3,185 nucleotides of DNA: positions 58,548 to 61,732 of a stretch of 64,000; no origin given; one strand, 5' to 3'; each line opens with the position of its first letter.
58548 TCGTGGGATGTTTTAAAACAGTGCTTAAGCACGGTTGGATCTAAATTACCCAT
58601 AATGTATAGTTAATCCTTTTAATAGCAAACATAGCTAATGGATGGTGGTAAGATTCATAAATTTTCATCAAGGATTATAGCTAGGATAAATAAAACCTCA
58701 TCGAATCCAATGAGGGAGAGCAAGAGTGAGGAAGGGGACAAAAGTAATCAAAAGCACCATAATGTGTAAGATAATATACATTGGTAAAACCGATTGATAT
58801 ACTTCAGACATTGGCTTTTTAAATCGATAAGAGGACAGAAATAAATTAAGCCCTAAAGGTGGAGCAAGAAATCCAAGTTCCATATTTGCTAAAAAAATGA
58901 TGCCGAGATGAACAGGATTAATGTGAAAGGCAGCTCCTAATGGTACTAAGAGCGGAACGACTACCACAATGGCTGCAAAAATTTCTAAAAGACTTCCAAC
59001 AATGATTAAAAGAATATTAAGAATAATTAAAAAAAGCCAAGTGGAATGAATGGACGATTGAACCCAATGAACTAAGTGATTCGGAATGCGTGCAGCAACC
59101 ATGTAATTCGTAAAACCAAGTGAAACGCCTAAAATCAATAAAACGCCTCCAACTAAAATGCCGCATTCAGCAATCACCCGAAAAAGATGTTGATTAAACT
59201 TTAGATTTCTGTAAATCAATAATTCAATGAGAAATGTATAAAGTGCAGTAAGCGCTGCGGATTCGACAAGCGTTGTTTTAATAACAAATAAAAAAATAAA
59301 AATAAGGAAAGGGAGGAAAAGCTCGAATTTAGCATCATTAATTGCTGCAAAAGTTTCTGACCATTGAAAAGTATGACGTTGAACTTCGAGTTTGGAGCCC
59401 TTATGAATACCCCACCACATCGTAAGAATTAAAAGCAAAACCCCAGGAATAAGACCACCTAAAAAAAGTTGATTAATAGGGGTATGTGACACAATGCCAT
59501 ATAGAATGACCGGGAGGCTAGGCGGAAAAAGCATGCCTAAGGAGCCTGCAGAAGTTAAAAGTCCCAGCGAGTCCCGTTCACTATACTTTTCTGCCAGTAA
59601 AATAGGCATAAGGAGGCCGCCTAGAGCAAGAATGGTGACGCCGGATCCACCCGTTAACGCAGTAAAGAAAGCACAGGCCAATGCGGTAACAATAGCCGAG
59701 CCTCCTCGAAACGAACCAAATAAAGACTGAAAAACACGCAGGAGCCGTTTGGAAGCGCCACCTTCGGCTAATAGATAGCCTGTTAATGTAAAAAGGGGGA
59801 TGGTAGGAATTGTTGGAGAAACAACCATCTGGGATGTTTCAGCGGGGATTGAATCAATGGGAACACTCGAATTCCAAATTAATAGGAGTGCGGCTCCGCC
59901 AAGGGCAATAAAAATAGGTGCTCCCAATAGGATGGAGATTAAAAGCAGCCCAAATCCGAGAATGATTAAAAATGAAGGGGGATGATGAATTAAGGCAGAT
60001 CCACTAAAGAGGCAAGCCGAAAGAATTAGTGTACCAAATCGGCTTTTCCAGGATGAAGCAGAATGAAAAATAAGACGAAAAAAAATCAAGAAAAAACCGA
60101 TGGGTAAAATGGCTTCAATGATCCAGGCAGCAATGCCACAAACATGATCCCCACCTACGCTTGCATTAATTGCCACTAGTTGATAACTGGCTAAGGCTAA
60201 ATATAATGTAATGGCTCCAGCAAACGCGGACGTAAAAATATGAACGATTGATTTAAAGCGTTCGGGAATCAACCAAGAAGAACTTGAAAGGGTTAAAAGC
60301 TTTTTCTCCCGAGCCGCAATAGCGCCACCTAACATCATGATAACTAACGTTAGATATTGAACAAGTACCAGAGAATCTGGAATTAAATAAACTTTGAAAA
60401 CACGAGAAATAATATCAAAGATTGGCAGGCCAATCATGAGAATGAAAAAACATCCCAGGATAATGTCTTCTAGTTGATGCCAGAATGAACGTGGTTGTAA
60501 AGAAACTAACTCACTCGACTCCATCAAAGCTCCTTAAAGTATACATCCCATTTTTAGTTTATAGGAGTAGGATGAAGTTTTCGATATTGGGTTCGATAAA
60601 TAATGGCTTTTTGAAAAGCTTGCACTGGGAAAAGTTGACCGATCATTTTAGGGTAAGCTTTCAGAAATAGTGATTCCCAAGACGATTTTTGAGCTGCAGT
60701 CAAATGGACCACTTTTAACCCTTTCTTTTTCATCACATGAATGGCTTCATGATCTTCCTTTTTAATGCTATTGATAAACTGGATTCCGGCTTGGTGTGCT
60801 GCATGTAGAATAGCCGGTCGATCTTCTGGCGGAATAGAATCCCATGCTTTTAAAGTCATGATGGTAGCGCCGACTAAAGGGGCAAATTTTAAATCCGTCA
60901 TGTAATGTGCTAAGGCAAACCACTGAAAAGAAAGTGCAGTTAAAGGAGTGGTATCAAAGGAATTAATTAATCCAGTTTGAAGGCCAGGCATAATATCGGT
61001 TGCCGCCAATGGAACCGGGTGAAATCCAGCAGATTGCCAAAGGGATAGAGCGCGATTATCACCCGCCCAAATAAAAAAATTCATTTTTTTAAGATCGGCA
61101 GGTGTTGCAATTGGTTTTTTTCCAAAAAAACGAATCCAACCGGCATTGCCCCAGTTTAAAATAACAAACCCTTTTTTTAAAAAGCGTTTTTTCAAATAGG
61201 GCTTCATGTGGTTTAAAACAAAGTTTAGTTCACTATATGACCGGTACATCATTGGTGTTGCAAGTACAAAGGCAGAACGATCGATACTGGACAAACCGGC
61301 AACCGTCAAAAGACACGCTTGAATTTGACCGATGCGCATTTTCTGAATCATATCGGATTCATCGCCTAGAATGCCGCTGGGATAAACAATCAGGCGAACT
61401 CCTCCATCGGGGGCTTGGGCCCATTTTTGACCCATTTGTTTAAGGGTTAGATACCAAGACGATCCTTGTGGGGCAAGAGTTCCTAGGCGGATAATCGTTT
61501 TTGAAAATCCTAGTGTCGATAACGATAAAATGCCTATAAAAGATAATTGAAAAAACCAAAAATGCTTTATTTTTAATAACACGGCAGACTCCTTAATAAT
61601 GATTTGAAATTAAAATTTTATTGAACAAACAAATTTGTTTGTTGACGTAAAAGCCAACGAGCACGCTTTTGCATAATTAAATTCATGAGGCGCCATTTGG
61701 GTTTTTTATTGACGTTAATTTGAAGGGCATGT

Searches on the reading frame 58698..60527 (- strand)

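Call 51: search_protein_families(library=ncbifam, proteins=[window:58698-60527:-], max_evalue=0.001)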
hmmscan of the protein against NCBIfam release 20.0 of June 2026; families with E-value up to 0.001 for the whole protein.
window:58698-60527:- (609 aa): 3 families
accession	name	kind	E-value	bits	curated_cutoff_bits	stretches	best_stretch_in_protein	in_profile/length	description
TIGR00786.1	dctM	subfamily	2.1e-92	310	268.45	1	202-605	1-405/405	TRAP transporter large permease subunit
NF011634.1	PRK15060.1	equivalog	1.9e-40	139.2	800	1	189-607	4-423/425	2,3-diketo-L-gulonate TRAP transporter large permease YiaN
TIGR02123.1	TRAP_fused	subfamily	7.7e-06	24.9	320.65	1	242-567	170-501/615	TRAP transporter fused permease subunit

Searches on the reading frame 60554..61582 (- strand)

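Call 51: search_protein_families(library=ncbifam, proteins=[window:60554-61582:-], max_evalue=0.001)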
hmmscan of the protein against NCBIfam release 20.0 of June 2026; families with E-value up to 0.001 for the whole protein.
window:60554-61582:- (342 aa): 2 families
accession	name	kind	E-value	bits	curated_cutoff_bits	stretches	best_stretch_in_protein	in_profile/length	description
NF037995.1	TRAP_S1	subfamily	2.5e-85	286.1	50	1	32-302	1-271/271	TRAP transporter substrate-binding protein DctP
TIGR00787.1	dctP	subfamily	1.2e-21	77.3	175.05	1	37-288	5-257/257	DctP family TRAP transporter solute-binding subunit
